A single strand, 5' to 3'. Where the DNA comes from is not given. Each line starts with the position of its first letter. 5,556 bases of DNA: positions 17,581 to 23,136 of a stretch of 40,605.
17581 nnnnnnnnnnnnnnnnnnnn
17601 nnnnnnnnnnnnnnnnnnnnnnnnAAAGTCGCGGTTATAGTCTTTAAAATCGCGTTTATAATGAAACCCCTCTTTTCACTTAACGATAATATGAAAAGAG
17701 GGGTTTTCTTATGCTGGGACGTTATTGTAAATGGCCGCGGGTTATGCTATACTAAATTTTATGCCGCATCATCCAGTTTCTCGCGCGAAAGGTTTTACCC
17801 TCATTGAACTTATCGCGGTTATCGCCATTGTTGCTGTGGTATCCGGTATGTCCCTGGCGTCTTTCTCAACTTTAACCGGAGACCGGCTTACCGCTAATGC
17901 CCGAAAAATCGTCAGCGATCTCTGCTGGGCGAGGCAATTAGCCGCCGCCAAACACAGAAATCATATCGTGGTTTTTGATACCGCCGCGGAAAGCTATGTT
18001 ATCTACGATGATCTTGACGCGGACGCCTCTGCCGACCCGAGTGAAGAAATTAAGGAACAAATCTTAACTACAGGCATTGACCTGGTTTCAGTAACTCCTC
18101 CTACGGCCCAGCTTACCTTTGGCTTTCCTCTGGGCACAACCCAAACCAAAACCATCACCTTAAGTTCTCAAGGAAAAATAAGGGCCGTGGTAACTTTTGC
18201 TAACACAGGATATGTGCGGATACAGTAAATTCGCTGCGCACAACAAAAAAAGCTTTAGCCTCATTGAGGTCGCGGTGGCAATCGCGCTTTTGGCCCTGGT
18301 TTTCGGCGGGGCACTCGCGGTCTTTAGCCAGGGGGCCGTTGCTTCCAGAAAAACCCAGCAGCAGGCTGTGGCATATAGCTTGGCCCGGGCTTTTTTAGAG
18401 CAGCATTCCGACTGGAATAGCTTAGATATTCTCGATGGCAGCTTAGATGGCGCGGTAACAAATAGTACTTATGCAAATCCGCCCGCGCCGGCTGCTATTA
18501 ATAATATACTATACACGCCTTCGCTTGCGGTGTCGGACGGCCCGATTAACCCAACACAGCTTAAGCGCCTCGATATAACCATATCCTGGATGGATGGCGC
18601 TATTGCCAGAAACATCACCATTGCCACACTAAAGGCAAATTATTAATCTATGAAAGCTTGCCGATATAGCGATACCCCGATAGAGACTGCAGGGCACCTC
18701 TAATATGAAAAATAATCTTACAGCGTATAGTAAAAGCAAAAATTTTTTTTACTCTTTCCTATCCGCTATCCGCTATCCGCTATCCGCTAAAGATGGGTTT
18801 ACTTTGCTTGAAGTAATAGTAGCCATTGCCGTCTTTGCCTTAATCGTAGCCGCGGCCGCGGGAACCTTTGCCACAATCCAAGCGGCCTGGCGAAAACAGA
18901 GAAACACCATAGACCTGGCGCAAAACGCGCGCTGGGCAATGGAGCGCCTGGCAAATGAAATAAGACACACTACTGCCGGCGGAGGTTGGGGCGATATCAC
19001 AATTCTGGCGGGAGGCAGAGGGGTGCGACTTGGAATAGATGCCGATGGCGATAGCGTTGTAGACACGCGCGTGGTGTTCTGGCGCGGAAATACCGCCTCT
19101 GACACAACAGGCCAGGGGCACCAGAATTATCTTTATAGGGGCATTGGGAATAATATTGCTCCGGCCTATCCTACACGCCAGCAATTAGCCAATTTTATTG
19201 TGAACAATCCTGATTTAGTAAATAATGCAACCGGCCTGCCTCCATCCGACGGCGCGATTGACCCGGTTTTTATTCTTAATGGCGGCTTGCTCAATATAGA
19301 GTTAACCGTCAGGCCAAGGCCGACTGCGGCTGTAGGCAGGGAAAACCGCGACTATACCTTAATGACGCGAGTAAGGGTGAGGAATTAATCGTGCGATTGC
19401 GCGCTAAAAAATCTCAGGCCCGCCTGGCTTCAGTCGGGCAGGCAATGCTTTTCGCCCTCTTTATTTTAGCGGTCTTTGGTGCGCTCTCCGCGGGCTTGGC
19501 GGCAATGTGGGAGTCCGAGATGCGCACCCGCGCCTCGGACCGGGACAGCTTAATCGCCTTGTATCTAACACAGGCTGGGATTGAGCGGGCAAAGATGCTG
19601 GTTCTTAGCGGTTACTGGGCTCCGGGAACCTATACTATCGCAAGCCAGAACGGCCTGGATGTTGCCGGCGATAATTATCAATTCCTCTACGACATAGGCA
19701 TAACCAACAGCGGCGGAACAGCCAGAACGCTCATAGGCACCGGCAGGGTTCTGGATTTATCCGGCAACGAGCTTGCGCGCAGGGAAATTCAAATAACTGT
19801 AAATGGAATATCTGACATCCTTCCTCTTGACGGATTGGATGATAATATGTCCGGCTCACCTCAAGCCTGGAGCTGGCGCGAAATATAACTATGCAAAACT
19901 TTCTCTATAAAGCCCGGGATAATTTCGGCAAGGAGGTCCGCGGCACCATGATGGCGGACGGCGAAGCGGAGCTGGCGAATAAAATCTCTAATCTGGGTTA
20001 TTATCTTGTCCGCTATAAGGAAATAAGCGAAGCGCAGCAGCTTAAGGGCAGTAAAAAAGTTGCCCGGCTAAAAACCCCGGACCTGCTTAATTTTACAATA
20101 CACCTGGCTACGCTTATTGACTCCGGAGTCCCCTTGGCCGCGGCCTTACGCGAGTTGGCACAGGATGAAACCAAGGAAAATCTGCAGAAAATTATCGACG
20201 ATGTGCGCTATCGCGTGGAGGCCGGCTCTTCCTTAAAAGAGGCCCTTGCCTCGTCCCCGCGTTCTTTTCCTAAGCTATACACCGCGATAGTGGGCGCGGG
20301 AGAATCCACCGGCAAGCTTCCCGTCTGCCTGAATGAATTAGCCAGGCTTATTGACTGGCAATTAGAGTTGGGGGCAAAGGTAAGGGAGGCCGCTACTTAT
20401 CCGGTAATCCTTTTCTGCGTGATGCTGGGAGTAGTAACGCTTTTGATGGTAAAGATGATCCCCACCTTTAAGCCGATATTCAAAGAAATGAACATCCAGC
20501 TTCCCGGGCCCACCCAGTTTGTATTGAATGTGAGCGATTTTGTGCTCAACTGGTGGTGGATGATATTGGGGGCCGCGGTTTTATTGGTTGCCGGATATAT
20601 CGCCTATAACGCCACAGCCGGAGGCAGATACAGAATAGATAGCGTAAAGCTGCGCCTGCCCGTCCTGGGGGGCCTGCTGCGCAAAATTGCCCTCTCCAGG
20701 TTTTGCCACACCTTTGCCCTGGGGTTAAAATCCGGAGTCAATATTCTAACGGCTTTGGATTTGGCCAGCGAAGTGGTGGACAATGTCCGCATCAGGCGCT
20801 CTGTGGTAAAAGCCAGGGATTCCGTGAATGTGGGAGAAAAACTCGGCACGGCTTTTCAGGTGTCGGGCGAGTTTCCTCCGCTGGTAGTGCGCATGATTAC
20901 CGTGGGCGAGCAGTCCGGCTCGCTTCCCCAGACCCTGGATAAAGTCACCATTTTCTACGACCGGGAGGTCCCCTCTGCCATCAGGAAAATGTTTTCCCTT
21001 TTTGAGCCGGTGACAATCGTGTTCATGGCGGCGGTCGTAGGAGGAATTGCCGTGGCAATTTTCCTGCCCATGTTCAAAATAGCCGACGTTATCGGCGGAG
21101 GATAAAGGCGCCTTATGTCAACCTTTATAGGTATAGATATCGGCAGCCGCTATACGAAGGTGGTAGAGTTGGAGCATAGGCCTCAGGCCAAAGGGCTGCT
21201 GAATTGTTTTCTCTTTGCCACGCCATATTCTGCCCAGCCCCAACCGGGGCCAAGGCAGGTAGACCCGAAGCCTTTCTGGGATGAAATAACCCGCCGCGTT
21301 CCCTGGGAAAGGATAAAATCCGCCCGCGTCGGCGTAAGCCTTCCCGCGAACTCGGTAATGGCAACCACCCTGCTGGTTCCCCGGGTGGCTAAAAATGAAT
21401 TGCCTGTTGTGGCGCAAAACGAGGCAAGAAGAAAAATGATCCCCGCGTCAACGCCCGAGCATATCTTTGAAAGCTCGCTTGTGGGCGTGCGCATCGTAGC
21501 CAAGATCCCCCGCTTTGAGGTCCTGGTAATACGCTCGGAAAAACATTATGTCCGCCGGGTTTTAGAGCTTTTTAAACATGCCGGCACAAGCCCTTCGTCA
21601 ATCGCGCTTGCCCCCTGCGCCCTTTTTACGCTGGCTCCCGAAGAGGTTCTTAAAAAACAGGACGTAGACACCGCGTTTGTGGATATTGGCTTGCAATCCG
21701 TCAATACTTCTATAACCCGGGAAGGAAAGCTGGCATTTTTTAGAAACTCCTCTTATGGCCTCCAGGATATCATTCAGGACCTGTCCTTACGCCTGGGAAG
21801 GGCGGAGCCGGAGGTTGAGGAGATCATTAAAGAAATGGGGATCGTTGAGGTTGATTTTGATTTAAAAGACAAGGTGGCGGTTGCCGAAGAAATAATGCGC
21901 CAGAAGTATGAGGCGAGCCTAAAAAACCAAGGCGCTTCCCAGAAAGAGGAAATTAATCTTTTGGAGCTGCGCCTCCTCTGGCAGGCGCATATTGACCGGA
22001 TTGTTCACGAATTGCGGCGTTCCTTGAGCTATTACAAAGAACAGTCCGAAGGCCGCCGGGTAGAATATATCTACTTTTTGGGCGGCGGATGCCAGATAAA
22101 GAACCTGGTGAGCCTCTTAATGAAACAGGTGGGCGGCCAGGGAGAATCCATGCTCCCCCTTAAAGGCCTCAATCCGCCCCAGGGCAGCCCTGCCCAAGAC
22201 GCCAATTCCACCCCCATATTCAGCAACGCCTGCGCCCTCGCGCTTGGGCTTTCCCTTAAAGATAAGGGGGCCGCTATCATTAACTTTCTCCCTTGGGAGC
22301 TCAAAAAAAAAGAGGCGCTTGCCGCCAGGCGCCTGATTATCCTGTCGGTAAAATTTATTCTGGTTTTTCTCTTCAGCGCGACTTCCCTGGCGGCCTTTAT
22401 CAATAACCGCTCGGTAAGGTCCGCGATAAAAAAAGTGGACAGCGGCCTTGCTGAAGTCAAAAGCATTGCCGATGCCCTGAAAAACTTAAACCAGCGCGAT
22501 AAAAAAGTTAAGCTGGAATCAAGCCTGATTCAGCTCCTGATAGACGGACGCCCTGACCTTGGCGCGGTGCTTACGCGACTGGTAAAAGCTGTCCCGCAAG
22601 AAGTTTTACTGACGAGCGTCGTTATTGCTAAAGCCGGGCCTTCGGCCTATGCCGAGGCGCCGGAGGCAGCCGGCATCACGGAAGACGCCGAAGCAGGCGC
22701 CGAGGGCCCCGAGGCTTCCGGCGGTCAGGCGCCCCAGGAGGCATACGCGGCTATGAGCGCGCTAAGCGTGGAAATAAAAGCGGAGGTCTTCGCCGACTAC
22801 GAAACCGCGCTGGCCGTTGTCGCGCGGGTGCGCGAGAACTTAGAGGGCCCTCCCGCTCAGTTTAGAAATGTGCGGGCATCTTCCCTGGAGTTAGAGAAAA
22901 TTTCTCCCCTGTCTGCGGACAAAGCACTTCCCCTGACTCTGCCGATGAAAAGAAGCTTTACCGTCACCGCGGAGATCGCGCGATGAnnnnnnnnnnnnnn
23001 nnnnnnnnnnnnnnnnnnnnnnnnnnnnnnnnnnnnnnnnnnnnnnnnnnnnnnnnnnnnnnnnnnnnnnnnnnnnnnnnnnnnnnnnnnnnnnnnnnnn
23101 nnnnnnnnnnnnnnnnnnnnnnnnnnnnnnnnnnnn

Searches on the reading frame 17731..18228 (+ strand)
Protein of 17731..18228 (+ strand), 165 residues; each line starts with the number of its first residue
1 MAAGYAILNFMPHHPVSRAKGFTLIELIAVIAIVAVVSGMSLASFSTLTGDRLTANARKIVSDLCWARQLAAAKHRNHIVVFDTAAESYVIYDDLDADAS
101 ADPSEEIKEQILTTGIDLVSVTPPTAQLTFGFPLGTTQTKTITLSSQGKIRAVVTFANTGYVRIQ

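Call 7: search_protein_families(library=pfam, proteins=[window:17731-18228:+], max_evalue=0.01)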
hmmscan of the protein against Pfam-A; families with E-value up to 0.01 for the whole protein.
window:17731-18228:+ (165 aa): 2 families
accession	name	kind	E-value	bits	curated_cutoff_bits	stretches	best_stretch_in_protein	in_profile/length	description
PF07963.17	N_methyl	-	5.2e-07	29.4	21.2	1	17-41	2-26/27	Prokaryotic N-terminal methylation motif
PF12019.13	GspH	-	2.1e-06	28.6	21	1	57-155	2-103/108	Type II transport protein GspH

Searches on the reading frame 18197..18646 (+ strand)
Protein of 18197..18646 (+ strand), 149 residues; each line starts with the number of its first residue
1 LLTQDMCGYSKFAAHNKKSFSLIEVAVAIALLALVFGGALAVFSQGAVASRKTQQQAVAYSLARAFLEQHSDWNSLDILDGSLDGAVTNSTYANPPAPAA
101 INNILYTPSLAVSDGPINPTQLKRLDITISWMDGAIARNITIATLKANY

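Call 7: search_protein_families(library=pfam, proteins=[window:18197-18646:+], max_evalue=0.01)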
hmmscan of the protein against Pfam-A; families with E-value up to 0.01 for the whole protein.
window:18197-18646:+ (149 aa): 2 families
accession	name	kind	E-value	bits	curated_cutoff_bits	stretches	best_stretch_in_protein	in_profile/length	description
PF07963.17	N_methyl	-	5.3e-06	26.2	21.2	1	16-40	3-27/27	Prokaryotic N-terminal methylation motif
PF23924.1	DUF7263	-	0.0031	17.6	27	1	21-72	6-58/222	Family of unknown function (DUF7263)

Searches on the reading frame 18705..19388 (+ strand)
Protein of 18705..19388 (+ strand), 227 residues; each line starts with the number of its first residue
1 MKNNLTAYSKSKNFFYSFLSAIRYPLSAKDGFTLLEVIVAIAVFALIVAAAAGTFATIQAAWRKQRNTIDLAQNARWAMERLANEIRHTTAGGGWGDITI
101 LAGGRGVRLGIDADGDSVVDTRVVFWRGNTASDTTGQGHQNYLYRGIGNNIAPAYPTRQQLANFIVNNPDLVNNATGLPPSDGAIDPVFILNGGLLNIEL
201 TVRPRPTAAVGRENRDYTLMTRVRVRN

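Call 7: search_protein_families(library=pfam, proteins=[window:18705-19388:+], max_evalue=0.01)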
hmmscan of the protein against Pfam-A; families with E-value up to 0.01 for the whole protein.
window:18705-19388:+ (227 aa): 1 family
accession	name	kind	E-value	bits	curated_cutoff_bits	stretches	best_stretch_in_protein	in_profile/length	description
PF07963.17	N_methyl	-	8.5e-07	28.7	21.2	1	29-52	4-27/27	Prokaryotic N-terminal methylation motif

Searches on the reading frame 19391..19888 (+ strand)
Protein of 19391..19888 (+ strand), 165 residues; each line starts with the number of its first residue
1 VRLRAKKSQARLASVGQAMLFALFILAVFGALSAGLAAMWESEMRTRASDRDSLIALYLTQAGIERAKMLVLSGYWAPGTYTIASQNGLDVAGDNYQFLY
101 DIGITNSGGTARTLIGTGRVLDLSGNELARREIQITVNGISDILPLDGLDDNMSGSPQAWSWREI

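Call 7: search_protein_families(library=pfam, proteins=[window:19391-19888:+], max_evalue=0.01)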
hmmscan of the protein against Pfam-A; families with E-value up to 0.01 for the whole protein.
window:19391-19888:+ (165 aa): 1 family
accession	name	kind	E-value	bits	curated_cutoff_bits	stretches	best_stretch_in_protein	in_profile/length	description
PF14341.11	PilX_N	-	0.0042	17.5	25.5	1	21-65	7-51/51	PilX N-terminal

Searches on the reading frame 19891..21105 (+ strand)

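Call 7: search_protein_families(library=pfam, proteins=[window:19891-21105:+], max_evalue=0.01)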
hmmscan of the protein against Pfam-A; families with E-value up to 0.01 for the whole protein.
window:19891-21105:+ (404 aa): 1 family
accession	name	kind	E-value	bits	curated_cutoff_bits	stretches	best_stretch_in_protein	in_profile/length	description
PF00482.28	T2SSF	-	2.6e-55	186.2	25.2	2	68-191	1-125/125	Type II secretion system (T2SS), protein F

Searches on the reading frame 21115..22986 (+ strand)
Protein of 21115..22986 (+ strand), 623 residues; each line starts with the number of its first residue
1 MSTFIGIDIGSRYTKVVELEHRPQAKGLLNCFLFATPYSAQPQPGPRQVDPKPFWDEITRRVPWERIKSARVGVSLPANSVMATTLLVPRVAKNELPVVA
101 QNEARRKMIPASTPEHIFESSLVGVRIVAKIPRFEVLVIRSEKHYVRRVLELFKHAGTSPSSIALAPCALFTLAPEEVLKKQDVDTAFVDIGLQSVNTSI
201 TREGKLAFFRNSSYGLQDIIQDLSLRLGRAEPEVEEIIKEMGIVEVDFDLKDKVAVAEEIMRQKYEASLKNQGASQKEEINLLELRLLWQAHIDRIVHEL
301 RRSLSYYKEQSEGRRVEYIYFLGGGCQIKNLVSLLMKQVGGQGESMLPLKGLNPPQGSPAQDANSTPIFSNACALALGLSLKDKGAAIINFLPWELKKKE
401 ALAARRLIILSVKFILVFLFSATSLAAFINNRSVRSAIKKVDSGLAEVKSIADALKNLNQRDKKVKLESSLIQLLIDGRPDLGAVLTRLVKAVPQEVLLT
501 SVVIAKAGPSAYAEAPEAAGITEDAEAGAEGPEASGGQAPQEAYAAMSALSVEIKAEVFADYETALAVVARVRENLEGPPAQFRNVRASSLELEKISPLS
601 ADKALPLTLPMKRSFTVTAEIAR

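Call 7: search_protein_families(library=pfam, proteins=[window:21115-22986:+], max_evalue=0.01)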
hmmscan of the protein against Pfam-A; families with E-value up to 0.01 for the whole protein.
window:21115-22986:+ (623 aa): 2 families
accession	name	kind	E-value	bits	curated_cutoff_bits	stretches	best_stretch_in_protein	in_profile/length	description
PF11104.14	PilM_2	-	1.9e-13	50.5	27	2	6-236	1-232/340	Type IV pilus assembly protein PilM;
PF14450.12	FtsA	-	5.4e-06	27.2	31.8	1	187-372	1-125/127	Cell division protein FtsA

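Call 18: search_protein_families(library=ncbifam, proteins=[window:21115-22986:+], max_evalue=0.01)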
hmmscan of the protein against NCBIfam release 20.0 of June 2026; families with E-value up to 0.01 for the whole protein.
window:21115-22986:+ (623 aa): 4 families
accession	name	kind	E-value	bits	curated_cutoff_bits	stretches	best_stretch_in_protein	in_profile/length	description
TIGR01175.1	pilM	subfamily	3.7e-23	82.1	133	1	2-377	3-345/348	type IV pilus assembly protein PilM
NF045709.1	Amuc_1101_fam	equivalog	9.2e-13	47.9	650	1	255-580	225-555/608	Amuc_1101 family PilM-like pilus complex protein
TIGR01174.1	ftsA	equivalog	2.4e-05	23.6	175.85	1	134-334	148-333/371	cell division protein FtsA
NF003386.0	PRK04531.1-1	equivalog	0.00078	18.5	417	1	430-530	7-102/442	acetylglutamate kinase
